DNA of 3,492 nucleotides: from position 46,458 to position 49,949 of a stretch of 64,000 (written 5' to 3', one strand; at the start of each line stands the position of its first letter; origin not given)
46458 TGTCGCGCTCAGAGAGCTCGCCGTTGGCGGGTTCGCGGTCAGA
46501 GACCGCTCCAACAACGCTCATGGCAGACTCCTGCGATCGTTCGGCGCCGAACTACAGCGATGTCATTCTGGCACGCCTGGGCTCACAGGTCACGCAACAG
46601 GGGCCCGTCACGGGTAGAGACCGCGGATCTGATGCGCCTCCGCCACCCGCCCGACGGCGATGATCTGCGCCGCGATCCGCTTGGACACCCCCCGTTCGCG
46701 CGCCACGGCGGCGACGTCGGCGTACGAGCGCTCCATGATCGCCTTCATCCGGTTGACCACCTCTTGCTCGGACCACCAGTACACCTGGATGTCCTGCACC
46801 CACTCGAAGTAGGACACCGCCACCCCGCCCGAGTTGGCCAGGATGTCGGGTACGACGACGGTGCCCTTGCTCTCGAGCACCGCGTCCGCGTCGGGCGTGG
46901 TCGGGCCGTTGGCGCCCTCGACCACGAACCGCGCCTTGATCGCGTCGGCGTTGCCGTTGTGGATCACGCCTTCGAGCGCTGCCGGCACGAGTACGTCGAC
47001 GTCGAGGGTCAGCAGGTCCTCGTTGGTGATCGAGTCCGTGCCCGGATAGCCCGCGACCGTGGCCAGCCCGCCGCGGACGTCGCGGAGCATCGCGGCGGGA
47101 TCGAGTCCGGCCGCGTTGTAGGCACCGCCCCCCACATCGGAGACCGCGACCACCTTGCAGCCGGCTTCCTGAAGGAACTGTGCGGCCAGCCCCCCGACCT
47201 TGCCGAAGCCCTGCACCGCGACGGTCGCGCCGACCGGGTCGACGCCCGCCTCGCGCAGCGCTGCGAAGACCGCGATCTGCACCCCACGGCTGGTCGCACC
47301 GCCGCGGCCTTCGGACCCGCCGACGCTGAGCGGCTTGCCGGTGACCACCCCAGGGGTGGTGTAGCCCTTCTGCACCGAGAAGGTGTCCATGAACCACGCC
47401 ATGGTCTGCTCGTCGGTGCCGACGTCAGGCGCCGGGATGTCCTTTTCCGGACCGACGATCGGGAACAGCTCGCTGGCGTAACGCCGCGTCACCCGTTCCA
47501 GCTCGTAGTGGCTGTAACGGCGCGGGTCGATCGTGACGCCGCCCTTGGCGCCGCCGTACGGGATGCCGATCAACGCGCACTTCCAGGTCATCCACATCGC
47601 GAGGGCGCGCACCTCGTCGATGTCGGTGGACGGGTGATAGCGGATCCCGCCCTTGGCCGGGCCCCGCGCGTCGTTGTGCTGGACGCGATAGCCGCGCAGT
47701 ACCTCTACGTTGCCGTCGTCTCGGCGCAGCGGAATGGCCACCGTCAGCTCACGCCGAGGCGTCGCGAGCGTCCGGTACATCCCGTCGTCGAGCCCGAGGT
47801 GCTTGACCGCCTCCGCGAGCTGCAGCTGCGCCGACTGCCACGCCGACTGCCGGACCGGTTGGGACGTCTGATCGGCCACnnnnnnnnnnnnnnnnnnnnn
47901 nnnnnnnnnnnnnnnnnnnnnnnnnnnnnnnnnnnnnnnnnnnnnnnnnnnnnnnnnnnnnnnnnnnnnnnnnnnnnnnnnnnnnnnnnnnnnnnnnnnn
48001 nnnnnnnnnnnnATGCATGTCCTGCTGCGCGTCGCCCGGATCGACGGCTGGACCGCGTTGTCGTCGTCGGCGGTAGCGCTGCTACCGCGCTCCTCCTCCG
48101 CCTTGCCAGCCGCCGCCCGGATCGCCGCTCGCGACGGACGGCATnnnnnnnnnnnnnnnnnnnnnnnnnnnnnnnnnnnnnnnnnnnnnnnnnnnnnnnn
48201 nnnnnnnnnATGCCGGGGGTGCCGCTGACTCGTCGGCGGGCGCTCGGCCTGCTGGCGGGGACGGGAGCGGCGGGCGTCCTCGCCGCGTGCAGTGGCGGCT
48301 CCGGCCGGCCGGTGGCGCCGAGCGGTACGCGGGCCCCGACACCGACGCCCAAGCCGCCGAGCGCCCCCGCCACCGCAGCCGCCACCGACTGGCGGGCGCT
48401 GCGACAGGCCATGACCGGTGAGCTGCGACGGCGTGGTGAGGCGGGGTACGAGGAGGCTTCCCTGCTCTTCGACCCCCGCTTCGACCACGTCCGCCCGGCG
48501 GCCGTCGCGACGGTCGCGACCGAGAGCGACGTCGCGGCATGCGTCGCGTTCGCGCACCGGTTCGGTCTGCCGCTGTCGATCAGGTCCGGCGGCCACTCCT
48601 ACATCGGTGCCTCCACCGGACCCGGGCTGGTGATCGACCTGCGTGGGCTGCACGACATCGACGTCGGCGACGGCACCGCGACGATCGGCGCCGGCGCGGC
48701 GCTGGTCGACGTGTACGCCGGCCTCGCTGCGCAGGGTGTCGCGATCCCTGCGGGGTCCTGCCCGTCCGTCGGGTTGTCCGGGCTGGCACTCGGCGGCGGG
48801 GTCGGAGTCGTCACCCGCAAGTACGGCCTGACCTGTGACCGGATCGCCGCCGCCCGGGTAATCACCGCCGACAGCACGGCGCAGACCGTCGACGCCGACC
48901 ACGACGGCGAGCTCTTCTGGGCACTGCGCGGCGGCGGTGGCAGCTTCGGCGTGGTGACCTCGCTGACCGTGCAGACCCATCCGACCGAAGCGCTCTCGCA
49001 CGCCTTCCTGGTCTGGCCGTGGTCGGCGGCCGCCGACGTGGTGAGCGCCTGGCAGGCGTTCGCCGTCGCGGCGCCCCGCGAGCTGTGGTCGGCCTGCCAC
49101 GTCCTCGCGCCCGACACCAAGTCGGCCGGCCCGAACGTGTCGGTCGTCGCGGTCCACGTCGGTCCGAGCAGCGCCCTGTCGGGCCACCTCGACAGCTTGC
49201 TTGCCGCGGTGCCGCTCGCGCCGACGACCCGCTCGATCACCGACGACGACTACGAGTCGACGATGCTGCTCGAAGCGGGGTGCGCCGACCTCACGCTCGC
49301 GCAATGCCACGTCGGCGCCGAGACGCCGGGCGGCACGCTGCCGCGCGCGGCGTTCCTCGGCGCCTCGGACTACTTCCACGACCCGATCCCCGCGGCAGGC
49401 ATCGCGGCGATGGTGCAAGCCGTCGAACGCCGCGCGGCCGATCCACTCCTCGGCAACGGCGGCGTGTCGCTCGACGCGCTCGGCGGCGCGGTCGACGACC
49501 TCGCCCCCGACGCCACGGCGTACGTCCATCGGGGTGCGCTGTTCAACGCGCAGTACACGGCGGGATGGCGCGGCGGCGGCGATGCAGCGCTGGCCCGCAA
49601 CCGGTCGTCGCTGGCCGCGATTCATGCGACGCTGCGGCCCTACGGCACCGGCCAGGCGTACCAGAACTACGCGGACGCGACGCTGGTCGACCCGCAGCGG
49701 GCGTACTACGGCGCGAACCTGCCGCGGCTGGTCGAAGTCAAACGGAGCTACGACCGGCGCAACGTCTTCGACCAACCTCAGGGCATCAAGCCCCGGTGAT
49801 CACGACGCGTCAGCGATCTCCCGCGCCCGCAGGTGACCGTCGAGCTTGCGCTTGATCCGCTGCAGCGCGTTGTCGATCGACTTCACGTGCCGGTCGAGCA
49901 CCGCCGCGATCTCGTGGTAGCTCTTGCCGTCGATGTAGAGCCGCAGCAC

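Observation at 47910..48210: tRNA-Thr flanked by a 167 bp inverted-repeat-bounded element carrying a 44-codon ORF, in a divergent promoter region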

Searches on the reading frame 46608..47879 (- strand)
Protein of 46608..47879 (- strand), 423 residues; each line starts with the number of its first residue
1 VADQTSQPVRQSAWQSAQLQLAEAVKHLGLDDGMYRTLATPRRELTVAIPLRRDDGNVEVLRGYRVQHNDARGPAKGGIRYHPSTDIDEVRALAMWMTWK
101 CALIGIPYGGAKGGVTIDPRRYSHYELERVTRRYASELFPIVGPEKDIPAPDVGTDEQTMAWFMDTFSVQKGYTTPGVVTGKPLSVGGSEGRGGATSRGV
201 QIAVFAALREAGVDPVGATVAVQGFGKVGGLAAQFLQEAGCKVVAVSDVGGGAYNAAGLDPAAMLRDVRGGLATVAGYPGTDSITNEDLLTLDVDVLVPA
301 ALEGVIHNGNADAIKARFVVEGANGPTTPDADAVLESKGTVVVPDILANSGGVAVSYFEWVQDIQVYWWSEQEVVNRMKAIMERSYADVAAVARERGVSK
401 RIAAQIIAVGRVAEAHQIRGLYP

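Call 9: find_encoding_contigs(protein=window:46608-47879:-, flank=3000, max_places=10)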
Protein window:46608-47879:- (423 aa): 1 contig read that carries it; 1 place shown.
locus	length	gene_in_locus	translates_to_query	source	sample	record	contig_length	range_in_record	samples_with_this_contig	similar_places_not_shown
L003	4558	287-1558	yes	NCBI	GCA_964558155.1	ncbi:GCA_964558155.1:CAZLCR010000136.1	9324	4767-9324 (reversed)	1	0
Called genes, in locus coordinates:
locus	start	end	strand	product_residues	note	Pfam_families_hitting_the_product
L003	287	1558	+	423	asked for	PF02812:ELFV_dehydrog_N, PF00208:ELFV_dehydrog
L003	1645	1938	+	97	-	PF11662:DUF3263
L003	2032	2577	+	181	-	PF13399:LytR_C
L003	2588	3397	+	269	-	PF02358:Trehalose_PPase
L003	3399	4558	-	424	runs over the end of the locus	PF00982:Glyco_transf_20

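Call 21: find_homologous_proteins(query=window:46608-47879:-, max_evalue=1e-100)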
Query window:46608-47879:- (423 aa): 7977 proteins with E <= 1e-100 among 8000 candidates; the best 120 are listed.
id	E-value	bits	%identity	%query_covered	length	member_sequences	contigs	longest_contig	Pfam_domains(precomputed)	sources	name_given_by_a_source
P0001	5.0e-278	940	100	100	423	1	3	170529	PF02812.24,PF00208.28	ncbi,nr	ncbi:MAG TPA: Glu/Leu/Phe/Val dehydrogenase [Mycobacteriales bacterium]|nr:Glu/Leu/Phe/Val dehydroge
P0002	1.3e-248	843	90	98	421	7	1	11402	PF02812.24,PF00208.28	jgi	jgi:glutamate dehydrogenase (NAD(P)+)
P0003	3.0e-246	835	90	98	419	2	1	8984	PF02812.24,PF00208.28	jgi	jgi:glutamate dehydrogenase (NAD(P)+)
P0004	5.9e-236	801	84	99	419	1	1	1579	PF02812.24,PF00208.28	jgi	jgi:glutamate dehydrogenase (NAD(P)+)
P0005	1.2e-234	797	85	98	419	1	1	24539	PF02812.24,PF00208.28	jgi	jgi:glutamate dehydrogenase (NAD(P)+)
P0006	2.7e-234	796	91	92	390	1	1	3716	PF02812.24,PF00208.28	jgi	jgi:glutamate dehydrogenase (NAD(P)+)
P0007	4.7e-232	789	82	100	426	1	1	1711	PF02812.24,PF00208.28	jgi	jgi:glutamate dehydrogenase (NAD(P)+)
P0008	9.1e-232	788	83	99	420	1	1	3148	PF02812.24,PF00208.28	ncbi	ncbi:MAG: Glu/Leu/Phe/Val family dehydrogenase [Mycobacteriales bacterium]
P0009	3.9e-231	785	82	100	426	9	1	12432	PF02812.24,PF00208.28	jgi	jgi:glutamate dehydrogenase (NAD(P)+)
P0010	1.5e-230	784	83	99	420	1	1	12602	PF02812.24,PF00208.28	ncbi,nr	ncbi:MAG TPA: Glu/Leu/Phe/Val dehydrogenase [Mycobacteriales bacterium]|nr:Glu/Leu/Phe/Val dehydroge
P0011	1.7e-230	783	84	99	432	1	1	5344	PF02812.24,PF00208.28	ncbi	-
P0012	2.8e-230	783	83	98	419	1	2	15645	PF02812.24,PF00208.28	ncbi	-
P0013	1.0e-229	781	83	98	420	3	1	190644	PF02812.24,PF00208.28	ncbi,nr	ncbi:MAG TPA: Glu/Leu/Phe/Val dehydrogenase [Mycobacteriales bacterium]|nr:Glu/Leu/Phe/Val dehydroge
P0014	8.6e-229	778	83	98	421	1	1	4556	PF02812.24,PF00208.28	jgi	jgi:glutamate dehydrogenase (NAD(P)+)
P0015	9.1e-228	774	82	98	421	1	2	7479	PF02812.24,PF00208.28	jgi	jgi:glutamate dehydrogenase (NAD(P)+)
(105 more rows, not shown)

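Call 23: find_encoding_contigs(protein=P0002, flank=2500, max_places=2)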
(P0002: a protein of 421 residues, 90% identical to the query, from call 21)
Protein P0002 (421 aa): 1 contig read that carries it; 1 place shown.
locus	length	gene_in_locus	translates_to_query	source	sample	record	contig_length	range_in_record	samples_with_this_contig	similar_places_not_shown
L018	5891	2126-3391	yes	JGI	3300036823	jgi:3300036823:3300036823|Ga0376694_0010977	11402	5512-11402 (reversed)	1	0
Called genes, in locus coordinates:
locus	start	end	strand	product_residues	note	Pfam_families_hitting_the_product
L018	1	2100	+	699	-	?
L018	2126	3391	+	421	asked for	PF02812:ELFV_dehydrog_N, PF00208:ELFV_dehydrog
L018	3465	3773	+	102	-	PF11662:DUF3263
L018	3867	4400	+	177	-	PF13399:LytR_C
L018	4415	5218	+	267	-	PF02358:Trehalose_PPase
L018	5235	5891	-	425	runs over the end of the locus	PF00982:Glyco_transf_20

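Call 24: find_encoding_contigs(protein=P0003, flank=2500, max_places=2)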
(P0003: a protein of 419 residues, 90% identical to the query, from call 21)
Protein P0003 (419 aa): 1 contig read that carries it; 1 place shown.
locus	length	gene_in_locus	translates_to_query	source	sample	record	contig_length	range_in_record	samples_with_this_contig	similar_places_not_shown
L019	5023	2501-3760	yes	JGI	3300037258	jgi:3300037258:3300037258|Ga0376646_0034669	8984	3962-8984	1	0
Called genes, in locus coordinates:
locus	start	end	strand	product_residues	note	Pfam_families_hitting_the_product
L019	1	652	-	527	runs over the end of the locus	PF01565:FAD_binding_4, PF08031:BBE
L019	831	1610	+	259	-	PF00230:MIP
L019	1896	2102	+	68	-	PF09957:VapB_antitoxin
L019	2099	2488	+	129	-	PF01850:PIN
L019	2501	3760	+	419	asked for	PF02812:ELFV_dehydrog_N, PF00208:ELFV_dehydrog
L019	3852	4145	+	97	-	PF11662:DUF3263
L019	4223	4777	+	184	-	PF13399:LytR_C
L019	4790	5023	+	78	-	?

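Call 25: find_encoding_contigs(protein=P0005, flank=2500, max_places=2)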
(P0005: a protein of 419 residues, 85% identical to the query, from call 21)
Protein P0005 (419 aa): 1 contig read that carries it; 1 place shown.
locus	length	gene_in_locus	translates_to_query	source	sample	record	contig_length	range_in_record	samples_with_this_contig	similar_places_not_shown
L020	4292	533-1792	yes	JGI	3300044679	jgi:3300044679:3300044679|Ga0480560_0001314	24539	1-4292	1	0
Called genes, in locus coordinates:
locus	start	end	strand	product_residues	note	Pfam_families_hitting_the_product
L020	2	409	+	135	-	?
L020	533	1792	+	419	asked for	PF02812:ELFV_dehydrog_N, PF00208:ELFV_dehydrog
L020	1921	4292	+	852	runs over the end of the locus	PF00630:Filamin (faint), PF16640:Big_3_5 (faint), PF01839:FG-GAP (faint), PF13517:FG-GAP_3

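Call 26: find_encoding_contigs(protein=P0013, flank=2500, max_places=2)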
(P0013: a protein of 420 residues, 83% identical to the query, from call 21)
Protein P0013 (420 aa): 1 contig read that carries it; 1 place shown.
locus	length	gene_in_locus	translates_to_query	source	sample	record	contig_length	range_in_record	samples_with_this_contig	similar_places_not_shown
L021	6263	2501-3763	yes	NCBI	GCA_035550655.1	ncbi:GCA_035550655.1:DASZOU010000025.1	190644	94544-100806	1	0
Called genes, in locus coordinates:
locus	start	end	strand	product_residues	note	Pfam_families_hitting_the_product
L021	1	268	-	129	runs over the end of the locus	-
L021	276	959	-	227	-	PF10502:Peptidase_S26 (weak)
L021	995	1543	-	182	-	-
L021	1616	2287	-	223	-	PF12389:Peptidase_M73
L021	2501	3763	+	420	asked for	PF02812:ELFV_dehydrog_N, PF00208:ELFV_dehydrog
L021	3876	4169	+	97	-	PF11662:DUF3263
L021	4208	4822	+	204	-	PF13399:LytR_C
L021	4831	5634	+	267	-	PF00702:Hydrolase (faint), PF02358:Trehalose_PPase, PF08282:Hydrolase_3 (faint)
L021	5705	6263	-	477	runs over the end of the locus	PF00982:Glyco_transf_20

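Call 37: find_encoding_contigs(protein=P0010, flank=3000, max_places=2)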
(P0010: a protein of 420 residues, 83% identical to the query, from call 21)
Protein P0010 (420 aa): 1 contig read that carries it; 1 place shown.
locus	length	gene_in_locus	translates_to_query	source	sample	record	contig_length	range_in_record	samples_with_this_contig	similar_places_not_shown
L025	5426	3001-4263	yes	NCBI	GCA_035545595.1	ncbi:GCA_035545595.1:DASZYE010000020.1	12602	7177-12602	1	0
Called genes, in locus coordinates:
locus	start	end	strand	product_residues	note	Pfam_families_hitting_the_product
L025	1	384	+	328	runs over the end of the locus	PF11611:DUF4352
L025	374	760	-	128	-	-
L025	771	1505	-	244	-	PF10502:Peptidase_S26 (weak)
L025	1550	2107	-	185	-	-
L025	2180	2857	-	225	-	PF12389:Peptidase_M73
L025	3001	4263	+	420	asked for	PF02812:ELFV_dehydrog_N, PF00208:ELFV_dehydrog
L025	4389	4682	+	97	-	PF11662:DUF3263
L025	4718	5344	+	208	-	PF13399:LytR_C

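Call 38: find_encoding_contigs(protein=P0001, flank=1500, max_places=5)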
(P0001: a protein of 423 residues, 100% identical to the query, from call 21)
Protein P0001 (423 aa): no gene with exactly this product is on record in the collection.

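Call 64: find_encoding_contigs(protein=P0006, flank=2500, max_places=2)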
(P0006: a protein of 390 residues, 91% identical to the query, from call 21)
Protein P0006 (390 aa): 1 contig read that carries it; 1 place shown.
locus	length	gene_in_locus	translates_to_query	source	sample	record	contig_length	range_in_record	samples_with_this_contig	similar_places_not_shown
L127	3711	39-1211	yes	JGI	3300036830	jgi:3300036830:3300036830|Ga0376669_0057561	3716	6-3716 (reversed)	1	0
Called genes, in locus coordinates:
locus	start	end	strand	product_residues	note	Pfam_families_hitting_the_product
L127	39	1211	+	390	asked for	PF02812:ELFV_dehydrog_N, PF00208:ELFV_dehydrog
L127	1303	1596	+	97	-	PF11662:DUF3263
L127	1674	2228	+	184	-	PF13399:LytR_C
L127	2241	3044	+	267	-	PF02358:Trehalose_PPase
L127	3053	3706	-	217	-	PF00982:Glyco_transf_20, PF20706:GT4-conflict (faint)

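Call 65: find_encoding_contigs(protein=P0012, flank=2500, max_places=2)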
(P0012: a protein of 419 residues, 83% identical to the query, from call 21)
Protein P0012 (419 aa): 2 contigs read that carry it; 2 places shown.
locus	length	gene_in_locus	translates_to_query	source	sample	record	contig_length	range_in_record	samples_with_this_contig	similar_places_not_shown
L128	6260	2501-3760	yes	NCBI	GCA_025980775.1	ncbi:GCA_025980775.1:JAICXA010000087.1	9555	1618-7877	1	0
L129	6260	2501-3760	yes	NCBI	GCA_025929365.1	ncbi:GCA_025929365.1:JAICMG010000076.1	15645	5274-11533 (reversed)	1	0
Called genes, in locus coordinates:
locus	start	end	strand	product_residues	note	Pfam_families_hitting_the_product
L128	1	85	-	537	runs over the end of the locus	PF01565:FAD_binding_4, PF08031:BBE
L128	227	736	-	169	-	PF10502:Peptidase_S26 (weak)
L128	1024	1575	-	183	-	-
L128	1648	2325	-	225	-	PF12389:Peptidase_M73 (weak)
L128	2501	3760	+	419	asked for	PF02812:ELFV_dehydrog_N, PF00208:ELFV_dehydrog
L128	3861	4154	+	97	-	PF11662:DUF3263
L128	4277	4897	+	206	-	PF13399:LytR_C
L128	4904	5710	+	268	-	PF02358:Trehalose_PPase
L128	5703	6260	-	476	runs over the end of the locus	PF00982:Glyco_transf_20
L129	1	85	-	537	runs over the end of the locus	PF01565:FAD_binding_4, PF08031:BBE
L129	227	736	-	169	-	PF10502:Peptidase_S26 (weak)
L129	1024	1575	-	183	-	-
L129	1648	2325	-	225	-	PF12389:Peptidase_M73 (faint)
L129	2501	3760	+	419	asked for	PF02812:ELFV_dehydrog_N, PF00208:ELFV_dehydrog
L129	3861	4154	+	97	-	PF11662:DUF3263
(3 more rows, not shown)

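Call 66: find_encoding_contigs(protein=P0011, flank=2500, max_places=2)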
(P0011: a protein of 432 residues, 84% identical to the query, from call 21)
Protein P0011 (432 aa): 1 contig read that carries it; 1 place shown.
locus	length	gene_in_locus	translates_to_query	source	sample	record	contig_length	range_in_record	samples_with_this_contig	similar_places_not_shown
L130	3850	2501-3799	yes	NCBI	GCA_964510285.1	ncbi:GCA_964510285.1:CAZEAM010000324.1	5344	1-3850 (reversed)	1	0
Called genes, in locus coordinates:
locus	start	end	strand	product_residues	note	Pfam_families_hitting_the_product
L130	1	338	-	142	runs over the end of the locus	-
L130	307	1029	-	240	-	PF10502:Peptidase_S26 (weak)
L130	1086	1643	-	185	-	-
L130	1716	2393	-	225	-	PF12389:Peptidase_M73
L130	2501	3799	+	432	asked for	PF02812:ELFV_dehydrog_N, PF00208:ELFV_dehydrog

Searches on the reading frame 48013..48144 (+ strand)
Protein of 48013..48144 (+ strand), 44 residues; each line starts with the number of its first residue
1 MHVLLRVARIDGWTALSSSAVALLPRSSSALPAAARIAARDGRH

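Call 19: find_homologous_proteins(query=window:48013-48144:+, max_evalue=10)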
Query seq(44 aa): no candidate shares three 5-residue words with the query. No homologue found.

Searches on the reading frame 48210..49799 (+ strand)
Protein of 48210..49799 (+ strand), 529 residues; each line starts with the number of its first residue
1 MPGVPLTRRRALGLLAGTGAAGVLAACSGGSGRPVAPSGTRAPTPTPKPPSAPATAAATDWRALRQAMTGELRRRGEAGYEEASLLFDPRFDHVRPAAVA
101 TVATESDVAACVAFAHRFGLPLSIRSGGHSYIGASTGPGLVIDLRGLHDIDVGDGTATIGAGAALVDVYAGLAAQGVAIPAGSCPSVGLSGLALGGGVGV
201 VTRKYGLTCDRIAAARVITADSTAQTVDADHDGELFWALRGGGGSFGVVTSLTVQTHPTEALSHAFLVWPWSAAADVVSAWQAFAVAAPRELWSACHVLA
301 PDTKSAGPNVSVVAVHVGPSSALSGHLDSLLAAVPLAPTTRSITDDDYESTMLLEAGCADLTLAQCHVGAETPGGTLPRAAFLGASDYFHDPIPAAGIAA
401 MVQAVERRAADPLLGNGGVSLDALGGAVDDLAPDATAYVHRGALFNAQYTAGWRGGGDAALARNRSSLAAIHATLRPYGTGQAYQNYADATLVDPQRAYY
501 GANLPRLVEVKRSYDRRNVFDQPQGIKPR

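Call 8: find_encoding_contigs(protein=window:48210-49799:+, flank=3000, max_places=10)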
Protein window:48210-49799:+ (529 aa): 2 contigs read that carry it; 2 places shown.
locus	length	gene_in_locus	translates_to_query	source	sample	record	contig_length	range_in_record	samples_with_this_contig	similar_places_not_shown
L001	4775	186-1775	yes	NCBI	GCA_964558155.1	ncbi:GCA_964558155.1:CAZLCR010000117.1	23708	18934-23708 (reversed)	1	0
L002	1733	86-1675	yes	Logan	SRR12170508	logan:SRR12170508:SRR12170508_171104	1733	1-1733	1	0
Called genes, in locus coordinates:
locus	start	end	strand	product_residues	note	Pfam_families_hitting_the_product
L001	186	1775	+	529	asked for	PF01565:FAD_binding_4, PF08031:BBE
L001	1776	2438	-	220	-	PF04542:Sigma70_r2, PF08281:Sigma70_r4_2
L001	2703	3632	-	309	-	PF08032:SpoU_sub_bind, PF00588:SpoU_methylase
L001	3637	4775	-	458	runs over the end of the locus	PF01406:tRNA-synt_1e, PF00133:tRNA-synt_1 (faint), PF01921:tRNA-synt_1f (faint), PF09334:tRNA-synt_1g (weak), PF09190:DALR_2, PF23493:CysS_C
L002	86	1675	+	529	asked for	PF01565:FAD_binding_4, PF08031:BBE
